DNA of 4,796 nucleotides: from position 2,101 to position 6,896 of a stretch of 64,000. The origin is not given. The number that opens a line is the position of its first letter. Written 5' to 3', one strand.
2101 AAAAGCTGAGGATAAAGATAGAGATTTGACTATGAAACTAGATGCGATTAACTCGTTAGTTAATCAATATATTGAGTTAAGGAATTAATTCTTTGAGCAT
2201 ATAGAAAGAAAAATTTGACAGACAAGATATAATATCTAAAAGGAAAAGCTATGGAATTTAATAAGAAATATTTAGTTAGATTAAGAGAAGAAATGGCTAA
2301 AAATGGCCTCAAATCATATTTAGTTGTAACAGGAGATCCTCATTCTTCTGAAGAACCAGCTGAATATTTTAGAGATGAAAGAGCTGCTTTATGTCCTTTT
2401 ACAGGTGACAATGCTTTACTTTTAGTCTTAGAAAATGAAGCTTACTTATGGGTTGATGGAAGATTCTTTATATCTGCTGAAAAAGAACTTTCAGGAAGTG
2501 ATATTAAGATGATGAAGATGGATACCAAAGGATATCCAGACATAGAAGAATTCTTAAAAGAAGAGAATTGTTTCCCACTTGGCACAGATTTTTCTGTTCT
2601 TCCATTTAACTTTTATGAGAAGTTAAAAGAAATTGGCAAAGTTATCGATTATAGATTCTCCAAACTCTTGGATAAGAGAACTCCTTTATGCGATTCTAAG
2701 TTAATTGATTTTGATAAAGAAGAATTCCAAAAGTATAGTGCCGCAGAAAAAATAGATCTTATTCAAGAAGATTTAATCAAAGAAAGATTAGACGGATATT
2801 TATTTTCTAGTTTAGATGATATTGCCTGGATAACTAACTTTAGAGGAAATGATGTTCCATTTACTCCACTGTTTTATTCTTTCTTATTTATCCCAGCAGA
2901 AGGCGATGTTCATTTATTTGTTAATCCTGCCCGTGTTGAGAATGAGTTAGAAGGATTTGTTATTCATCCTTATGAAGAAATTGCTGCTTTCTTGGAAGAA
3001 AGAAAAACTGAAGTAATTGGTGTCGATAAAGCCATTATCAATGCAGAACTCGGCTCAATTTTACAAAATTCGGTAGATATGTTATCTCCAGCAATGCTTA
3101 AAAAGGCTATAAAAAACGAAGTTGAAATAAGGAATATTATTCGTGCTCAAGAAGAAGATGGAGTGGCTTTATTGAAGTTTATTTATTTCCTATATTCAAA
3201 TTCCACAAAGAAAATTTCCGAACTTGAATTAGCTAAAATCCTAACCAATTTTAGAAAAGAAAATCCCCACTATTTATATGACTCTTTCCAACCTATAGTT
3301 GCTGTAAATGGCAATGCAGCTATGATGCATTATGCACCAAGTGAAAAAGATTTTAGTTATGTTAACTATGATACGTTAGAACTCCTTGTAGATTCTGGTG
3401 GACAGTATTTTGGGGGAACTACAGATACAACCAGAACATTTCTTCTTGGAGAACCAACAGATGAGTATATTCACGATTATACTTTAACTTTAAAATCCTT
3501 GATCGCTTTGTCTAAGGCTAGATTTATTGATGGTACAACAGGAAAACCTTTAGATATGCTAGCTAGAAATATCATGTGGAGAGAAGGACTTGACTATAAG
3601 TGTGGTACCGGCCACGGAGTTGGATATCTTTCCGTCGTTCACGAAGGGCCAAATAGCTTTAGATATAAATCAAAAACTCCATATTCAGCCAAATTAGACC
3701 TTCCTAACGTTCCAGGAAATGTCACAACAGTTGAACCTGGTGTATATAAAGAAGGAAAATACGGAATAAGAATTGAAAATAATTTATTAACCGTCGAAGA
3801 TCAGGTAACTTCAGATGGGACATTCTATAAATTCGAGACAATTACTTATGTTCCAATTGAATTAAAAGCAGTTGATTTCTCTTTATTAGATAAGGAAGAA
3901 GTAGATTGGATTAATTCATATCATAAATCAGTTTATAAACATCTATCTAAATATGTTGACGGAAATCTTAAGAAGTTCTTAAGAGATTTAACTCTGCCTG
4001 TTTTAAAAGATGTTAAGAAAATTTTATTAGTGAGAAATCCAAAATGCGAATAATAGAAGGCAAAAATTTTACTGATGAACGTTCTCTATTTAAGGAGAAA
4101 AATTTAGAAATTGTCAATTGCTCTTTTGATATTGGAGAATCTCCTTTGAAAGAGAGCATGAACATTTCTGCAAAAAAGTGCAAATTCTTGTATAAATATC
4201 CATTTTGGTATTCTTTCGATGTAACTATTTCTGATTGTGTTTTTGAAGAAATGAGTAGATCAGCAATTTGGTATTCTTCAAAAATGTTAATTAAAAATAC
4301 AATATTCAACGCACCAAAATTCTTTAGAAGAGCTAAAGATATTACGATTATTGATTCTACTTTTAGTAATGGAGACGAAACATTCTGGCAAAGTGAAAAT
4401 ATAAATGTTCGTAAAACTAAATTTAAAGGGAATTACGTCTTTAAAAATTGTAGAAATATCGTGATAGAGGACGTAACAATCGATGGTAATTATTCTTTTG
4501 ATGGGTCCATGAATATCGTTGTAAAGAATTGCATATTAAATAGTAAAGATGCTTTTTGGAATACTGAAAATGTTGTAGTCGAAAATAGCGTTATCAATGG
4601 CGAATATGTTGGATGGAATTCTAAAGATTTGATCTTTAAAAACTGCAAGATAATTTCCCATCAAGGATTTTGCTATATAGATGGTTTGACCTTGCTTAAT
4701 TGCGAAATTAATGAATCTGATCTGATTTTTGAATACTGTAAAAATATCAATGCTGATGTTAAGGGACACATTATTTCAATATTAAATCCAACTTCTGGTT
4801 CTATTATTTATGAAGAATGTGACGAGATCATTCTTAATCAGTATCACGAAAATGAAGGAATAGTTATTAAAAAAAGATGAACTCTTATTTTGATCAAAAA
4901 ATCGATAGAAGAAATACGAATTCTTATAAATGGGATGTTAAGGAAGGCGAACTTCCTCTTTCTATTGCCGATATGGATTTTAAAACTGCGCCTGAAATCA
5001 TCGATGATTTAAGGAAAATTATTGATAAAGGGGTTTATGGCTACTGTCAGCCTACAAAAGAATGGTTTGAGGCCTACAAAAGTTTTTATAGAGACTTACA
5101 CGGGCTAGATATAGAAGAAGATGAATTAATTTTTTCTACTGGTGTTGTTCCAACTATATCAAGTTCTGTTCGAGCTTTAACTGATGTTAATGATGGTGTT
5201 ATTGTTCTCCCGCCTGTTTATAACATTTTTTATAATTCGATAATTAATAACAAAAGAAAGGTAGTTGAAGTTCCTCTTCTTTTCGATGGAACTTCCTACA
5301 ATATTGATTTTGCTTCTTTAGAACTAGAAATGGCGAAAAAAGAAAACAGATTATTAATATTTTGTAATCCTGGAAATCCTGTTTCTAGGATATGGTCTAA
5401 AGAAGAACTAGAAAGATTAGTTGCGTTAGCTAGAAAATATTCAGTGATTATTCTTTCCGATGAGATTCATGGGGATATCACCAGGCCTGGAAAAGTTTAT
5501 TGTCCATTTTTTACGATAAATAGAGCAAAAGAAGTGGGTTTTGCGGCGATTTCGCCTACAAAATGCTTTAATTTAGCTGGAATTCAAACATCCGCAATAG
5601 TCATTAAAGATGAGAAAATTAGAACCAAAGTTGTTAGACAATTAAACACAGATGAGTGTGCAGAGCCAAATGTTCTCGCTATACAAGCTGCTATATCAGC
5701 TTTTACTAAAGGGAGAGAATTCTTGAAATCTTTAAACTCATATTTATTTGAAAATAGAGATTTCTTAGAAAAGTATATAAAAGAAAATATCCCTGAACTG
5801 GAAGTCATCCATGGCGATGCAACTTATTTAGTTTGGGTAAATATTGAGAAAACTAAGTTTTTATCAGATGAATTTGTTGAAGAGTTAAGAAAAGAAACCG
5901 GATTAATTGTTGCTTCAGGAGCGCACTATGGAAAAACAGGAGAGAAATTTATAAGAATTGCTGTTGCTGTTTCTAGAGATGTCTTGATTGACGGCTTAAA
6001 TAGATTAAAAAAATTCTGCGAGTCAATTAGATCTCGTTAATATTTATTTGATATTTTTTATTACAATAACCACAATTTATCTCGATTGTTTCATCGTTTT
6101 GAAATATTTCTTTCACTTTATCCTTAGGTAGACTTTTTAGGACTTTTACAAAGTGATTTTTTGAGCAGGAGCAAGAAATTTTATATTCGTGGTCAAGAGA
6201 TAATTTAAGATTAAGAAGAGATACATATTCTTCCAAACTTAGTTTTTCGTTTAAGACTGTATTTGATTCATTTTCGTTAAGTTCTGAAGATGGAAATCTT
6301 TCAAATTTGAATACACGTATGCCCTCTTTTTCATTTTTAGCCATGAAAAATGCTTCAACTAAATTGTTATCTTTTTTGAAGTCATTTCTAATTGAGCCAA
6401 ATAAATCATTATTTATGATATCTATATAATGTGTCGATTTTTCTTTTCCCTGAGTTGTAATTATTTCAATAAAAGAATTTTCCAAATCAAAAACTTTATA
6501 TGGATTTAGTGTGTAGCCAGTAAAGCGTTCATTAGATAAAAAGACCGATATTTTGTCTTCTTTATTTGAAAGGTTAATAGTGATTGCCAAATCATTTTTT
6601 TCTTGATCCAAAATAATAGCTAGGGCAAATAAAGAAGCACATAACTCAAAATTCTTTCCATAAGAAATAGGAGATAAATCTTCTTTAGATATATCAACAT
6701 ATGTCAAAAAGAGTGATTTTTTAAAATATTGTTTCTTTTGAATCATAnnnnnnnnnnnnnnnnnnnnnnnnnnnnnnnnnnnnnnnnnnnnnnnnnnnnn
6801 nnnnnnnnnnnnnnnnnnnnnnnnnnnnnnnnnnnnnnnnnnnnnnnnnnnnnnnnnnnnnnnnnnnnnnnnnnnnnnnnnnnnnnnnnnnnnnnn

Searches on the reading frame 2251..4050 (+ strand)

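Call 74: search_protein_families(library=pfam, proteins=[window:2251-4050:+], max_evalue=0.00001)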
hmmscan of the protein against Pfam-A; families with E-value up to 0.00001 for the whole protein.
window:2251-4050:+ (600 aa): 4 families
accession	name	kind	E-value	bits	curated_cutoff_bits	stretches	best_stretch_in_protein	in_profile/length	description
PF00557.29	Peptidase_M24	-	1.5e-40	139.6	23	1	296-514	3-206/208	Metallopeptidase family M24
PF16189.11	Creatinase_N_2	-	5.5e-32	111.5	29.7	1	156-292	14-161/161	Creatinase/Prolidase N-terminal domain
PF16188.10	Peptidase_M24_C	-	5.4e-20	71.5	28.9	1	524-583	1-62/63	C-terminal region of peptidase_M24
PF01321.24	Creatinase_N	-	3.3e-14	54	22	1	10-129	4-110/128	Creatinase/Prolidase N-terminal domain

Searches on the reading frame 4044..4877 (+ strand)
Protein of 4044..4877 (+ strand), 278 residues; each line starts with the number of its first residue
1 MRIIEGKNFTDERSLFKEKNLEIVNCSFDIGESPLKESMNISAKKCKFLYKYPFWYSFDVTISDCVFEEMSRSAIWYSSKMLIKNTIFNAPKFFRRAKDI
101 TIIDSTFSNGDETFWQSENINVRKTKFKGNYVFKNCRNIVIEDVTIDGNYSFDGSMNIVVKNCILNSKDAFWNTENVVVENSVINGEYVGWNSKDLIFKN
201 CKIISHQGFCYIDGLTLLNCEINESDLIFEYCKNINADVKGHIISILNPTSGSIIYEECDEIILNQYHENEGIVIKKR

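Call 74: search_protein_families(library=pfam, proteins=[window:4044-4877:+], max_evalue=0.00001)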
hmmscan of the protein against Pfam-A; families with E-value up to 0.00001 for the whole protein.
window:4044-4877:+ (278 aa): 1 family
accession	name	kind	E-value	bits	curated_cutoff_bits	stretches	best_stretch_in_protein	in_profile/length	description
PF12541.14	DUF3737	-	1.9e-103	345.9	23.9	1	3-270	2-268/275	Protein of unknown function (DUF3737)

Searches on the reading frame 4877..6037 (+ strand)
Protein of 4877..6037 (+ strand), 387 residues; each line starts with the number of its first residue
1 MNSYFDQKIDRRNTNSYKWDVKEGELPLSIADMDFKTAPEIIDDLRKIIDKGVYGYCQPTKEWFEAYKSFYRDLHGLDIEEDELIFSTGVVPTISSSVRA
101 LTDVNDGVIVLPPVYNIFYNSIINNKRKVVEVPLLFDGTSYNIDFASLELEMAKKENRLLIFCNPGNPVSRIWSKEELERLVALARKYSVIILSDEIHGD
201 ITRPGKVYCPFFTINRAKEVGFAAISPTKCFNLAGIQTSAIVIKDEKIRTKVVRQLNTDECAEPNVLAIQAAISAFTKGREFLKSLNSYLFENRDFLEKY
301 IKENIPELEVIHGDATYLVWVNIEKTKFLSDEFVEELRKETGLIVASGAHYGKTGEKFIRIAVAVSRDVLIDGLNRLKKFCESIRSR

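Call 74: search_protein_families(library=pfam, proteins=[window:4877-6037:+], max_evalue=0.00001)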
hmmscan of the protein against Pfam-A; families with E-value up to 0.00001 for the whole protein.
window:4877-6037:+ (387 aa): 1 family
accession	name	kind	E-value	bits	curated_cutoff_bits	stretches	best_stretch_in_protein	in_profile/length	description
PF00155.27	Aminotran_1_2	-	3e-33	115.9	19.7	1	26-369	4-353/361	Aminotransferase class I and II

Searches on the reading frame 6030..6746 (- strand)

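Call 74: search_protein_families(library=pfam, proteins=[window:6030-6746:-], max_evalue=0.00001)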
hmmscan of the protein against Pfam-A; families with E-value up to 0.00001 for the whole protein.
window:6030-6746:- (239 aa): 1 family
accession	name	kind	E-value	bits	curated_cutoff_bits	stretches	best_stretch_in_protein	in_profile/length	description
PF01430.24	HSP33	-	8.3e-14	52.1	21.4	1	149-234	194-272/273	Hsp33 protein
